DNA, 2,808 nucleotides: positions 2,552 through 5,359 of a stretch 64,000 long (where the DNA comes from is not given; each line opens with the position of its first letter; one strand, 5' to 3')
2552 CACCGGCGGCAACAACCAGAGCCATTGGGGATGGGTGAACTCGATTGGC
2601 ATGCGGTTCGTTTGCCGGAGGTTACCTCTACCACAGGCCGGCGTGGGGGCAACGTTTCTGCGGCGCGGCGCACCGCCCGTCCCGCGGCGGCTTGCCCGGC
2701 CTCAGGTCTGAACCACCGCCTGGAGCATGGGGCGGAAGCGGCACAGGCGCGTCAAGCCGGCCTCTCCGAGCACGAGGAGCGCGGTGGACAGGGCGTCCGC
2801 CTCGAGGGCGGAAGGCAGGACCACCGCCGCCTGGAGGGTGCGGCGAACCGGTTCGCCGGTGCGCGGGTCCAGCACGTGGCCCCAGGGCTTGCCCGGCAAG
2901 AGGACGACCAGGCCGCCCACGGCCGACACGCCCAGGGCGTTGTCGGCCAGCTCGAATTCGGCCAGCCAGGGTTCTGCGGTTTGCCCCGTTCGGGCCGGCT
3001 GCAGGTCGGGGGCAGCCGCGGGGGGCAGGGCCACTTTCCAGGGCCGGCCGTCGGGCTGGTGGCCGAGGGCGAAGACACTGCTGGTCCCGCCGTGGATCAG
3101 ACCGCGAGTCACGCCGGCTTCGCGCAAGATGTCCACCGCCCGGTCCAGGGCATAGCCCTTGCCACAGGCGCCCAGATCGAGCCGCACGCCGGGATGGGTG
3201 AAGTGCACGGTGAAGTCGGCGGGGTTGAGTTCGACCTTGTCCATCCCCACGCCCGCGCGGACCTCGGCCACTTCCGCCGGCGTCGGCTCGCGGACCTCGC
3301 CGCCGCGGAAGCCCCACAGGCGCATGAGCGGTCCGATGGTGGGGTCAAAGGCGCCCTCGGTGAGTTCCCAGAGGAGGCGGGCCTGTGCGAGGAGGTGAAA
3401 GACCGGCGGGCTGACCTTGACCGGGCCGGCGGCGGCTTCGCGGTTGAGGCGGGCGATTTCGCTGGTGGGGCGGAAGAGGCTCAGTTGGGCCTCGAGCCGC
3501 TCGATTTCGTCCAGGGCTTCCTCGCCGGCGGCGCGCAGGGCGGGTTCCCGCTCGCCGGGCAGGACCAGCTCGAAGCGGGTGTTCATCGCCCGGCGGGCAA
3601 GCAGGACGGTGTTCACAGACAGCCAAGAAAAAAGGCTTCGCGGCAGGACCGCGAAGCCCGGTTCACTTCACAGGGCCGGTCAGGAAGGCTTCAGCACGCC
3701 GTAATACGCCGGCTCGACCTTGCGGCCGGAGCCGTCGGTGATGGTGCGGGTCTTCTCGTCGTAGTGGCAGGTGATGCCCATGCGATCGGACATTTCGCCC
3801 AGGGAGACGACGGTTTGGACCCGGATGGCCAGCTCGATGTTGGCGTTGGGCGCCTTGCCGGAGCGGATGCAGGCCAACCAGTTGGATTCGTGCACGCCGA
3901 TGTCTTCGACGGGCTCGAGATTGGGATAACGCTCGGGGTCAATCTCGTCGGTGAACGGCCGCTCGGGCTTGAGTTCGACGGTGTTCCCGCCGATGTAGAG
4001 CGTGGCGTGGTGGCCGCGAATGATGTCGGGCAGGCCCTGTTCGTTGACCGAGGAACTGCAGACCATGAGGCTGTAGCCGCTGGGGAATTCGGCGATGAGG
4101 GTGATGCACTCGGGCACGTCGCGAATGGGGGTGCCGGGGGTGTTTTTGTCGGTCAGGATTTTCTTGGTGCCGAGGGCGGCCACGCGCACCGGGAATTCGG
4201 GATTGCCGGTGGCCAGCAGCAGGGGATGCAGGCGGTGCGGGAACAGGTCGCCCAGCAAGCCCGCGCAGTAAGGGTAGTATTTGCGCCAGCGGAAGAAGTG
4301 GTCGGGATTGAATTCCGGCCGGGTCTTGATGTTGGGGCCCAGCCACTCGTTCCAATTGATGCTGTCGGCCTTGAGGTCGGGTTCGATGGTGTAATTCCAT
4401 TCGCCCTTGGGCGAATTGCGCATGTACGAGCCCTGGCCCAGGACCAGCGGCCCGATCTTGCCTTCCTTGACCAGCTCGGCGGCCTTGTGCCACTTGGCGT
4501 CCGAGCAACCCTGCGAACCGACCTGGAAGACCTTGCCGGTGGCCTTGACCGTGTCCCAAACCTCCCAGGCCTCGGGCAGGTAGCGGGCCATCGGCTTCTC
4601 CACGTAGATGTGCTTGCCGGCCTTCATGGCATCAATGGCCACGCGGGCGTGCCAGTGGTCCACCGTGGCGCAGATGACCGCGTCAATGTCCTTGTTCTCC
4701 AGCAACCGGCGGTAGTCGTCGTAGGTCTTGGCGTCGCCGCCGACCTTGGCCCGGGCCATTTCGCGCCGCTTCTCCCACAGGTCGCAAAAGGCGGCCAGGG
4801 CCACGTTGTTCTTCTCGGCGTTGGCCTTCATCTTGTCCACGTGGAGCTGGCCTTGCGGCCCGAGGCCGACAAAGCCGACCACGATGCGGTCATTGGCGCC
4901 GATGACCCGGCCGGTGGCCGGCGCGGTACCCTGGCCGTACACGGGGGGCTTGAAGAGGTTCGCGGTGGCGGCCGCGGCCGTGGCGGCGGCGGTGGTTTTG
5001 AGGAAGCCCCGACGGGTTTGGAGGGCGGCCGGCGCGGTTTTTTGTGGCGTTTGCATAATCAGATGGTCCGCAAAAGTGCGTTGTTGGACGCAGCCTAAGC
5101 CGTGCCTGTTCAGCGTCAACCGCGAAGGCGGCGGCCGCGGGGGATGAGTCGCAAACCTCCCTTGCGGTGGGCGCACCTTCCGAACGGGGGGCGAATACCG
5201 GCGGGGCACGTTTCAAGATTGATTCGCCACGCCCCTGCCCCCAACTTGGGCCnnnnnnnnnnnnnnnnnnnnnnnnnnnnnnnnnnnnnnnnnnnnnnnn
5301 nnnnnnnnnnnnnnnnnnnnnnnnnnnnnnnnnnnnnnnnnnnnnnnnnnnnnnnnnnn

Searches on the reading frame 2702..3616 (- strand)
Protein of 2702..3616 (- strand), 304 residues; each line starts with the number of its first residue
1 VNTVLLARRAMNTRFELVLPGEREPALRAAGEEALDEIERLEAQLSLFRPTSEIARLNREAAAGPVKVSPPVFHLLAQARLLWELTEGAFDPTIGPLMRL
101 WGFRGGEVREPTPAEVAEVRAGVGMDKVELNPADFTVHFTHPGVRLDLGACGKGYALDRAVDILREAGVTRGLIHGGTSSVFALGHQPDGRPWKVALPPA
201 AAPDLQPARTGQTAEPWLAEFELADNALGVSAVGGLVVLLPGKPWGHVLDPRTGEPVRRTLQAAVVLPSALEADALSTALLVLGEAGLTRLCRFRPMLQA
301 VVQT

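Call 32: search_protein_families(library=pfam, proteins=[window:2702-3616:-], max_evalue=0.001)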
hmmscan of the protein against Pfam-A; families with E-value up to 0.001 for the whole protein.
window:2702-3616:- (304 aa): 1 family
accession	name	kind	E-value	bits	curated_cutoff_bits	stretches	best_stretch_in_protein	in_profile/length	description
PF02424.20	ApbE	-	3.3e-64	217.4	25.6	1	11-300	1-264/266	ApbE family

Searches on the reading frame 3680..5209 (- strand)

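Call 32: search_protein_families(library=pfam, proteins=[window:3680-5209:-], max_evalue=0.001)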
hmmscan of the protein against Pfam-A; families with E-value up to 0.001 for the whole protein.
window:3680-5209:- (509 aa): 4 families
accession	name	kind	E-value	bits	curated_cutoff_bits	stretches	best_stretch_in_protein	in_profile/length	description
PF01408.29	GFO_IDH_MocA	-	3.9e-19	69.9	24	1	111-231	3-119/120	Oxidoreductase family, NAD-binding Rossmann fold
PF22725.1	GFO_IDH_MocA_C3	-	6.1e-06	26.7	27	0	304-392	31-109/124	GFO/IDH/MocA C-terminal domain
PF19051.5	GFO_IDH_MocA_C2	-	2.8e-05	24.2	23.3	0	277-344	45-112/254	Oxidoreductase family, C-terminal alpha/beta domain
PF10518.14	TAT_signal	-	0.00044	20.5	22.7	1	65-83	3-21/21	TAT (twin-arginine translocation) pathway signal sequence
